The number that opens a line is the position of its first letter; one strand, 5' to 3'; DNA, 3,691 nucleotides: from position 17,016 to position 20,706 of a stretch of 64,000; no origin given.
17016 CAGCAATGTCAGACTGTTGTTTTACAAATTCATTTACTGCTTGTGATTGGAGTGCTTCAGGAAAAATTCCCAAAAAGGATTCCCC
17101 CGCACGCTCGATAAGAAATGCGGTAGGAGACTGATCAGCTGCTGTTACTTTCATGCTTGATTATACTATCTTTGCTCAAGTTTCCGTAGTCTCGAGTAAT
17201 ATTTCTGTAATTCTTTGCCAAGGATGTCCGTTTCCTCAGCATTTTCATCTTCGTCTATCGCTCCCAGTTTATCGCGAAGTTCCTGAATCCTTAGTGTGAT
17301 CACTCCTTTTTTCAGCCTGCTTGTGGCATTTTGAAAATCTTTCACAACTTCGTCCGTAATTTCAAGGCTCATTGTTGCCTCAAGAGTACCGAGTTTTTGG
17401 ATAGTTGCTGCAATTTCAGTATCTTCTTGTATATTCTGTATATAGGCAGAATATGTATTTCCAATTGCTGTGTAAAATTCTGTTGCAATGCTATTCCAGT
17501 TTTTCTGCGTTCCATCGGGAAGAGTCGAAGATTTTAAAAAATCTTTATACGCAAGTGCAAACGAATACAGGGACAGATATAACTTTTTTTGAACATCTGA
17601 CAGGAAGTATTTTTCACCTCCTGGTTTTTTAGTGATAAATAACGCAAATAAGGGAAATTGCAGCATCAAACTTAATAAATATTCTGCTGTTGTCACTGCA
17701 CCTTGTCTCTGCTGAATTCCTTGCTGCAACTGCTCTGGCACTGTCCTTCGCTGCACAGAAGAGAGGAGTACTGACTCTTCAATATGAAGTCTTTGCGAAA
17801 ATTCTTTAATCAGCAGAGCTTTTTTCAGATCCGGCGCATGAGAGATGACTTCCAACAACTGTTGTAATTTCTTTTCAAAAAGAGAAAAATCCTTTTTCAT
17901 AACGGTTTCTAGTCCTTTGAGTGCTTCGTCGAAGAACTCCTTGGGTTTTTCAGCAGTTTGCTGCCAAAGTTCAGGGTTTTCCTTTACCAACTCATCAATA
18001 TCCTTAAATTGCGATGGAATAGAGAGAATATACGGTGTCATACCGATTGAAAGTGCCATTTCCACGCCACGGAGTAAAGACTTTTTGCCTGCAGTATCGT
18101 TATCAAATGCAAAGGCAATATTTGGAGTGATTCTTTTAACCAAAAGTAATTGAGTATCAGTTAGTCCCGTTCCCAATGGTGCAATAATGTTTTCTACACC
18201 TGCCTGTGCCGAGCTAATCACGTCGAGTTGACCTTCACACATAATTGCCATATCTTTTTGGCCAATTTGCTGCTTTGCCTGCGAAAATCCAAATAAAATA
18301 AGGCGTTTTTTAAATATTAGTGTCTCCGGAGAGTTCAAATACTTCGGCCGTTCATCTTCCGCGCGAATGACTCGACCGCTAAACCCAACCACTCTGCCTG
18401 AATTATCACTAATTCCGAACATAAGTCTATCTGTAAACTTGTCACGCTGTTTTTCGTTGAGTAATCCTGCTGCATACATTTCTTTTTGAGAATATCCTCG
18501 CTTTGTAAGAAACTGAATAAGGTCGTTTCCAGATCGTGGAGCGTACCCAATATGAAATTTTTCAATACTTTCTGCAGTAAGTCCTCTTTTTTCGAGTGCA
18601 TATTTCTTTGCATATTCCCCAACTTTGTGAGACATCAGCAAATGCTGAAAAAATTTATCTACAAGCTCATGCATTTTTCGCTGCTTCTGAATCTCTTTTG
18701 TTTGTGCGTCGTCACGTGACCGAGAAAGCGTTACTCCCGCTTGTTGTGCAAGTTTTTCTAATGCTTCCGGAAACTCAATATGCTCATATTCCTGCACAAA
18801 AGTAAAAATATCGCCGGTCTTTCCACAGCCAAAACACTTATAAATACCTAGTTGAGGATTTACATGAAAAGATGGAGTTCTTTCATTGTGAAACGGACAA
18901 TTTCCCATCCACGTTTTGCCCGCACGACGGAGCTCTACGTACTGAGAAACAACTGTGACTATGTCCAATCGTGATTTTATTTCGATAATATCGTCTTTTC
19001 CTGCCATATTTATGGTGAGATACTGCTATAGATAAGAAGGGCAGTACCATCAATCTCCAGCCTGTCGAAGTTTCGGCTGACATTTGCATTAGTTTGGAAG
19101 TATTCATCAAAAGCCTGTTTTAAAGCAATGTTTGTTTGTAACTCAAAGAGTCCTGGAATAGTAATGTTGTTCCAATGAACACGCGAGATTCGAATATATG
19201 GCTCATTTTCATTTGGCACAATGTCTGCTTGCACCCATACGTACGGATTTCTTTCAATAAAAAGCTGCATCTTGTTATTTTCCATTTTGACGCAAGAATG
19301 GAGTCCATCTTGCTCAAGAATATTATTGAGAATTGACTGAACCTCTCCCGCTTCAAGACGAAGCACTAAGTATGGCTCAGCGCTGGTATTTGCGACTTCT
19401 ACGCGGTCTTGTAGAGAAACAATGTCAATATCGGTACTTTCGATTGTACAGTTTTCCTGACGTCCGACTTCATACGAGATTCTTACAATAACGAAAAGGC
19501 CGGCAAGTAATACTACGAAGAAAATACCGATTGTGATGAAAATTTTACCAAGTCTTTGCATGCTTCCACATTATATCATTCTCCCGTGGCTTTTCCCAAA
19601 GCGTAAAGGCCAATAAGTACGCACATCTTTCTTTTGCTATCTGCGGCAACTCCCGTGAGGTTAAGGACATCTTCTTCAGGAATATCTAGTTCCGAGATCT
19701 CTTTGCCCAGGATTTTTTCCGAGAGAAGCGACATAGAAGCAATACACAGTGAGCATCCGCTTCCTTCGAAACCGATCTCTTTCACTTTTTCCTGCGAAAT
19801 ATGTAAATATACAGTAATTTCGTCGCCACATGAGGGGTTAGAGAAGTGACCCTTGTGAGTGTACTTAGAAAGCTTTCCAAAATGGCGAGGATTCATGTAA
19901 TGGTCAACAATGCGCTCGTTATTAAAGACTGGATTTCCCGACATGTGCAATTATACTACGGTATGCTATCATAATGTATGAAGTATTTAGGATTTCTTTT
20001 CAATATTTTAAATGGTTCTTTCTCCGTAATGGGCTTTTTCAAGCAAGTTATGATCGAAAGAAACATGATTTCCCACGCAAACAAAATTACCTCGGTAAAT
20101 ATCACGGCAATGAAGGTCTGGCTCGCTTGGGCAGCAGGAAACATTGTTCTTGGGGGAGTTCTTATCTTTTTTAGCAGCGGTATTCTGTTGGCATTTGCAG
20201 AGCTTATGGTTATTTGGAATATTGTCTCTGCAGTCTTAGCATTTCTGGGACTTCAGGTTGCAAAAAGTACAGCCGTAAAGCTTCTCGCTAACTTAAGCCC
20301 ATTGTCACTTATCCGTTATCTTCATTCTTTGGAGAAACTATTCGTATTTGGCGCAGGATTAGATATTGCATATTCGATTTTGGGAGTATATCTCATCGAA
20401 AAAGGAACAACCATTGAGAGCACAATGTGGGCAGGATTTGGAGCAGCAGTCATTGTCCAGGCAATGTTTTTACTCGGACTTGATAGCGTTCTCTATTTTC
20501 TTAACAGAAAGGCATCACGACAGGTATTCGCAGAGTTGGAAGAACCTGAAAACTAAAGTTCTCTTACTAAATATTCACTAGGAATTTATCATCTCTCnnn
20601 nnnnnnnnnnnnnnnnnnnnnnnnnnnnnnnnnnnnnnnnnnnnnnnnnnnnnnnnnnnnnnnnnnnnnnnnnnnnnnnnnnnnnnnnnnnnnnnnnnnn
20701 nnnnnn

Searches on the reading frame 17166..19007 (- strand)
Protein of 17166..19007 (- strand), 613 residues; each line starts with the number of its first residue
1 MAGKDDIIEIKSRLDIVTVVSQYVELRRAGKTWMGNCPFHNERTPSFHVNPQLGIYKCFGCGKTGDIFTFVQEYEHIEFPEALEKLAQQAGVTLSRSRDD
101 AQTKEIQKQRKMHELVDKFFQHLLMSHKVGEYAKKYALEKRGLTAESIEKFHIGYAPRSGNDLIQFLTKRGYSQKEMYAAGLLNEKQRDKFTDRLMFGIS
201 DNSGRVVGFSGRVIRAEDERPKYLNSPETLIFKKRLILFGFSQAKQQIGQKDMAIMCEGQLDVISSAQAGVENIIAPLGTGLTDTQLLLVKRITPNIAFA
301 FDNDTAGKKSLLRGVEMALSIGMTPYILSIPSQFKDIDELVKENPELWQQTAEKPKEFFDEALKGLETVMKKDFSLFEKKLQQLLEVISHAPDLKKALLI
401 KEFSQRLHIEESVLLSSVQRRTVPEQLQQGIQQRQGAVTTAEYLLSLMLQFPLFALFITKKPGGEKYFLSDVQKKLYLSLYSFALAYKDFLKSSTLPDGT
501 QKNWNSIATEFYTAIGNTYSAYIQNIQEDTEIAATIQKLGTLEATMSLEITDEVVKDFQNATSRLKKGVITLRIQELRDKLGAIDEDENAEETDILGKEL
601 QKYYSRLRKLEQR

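Call 57: search_protein_families(library=pfam, proteins=[window:17166-19007:-], max_evalue=0.001)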
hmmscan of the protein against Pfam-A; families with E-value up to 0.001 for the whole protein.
window:17166-19007:- (613 aa): 5 families
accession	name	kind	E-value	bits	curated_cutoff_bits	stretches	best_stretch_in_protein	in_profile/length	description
PF08275.17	DNAG_N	-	7.3e-36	123.5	26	1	120-245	2-128/128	DNA primase catalytic core, N-terminal domain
PF01807.25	Zn_ribbon_DnaG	-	5.9e-35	119.5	24.9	1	6-96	5-95/98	CHC2 zinc finger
PF13155.12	Toprim_2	-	8.3e-17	61.8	22.1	1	255-340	1-87/88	Toprim-like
PF13662.12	Toprim_4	-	3.1e-10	40.6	25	1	254-325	3-81/85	Toprim domain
PF01751.28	Toprim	-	0.00047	20.7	23.1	0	255-309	3-71/96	Toprim domain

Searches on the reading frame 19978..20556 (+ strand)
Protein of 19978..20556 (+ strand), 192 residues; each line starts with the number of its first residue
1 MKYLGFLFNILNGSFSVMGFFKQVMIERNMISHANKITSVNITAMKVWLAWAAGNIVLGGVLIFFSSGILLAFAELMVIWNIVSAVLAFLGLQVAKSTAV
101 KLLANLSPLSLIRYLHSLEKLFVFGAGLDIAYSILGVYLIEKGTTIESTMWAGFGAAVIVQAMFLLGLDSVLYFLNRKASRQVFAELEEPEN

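Call 86: search_protein_families(library=pfam, proteins=[window:19978-20556:+], max_evalue=0.001)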
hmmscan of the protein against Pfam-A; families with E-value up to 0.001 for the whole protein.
window:19978-20556:+ (192 aa): 1 family
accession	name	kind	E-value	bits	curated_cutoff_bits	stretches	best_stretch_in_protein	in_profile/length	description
PF22503.1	DUF6992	-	5.2e-21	75.5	27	1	49-169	3-121/122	Family of unknown function (DUF6992)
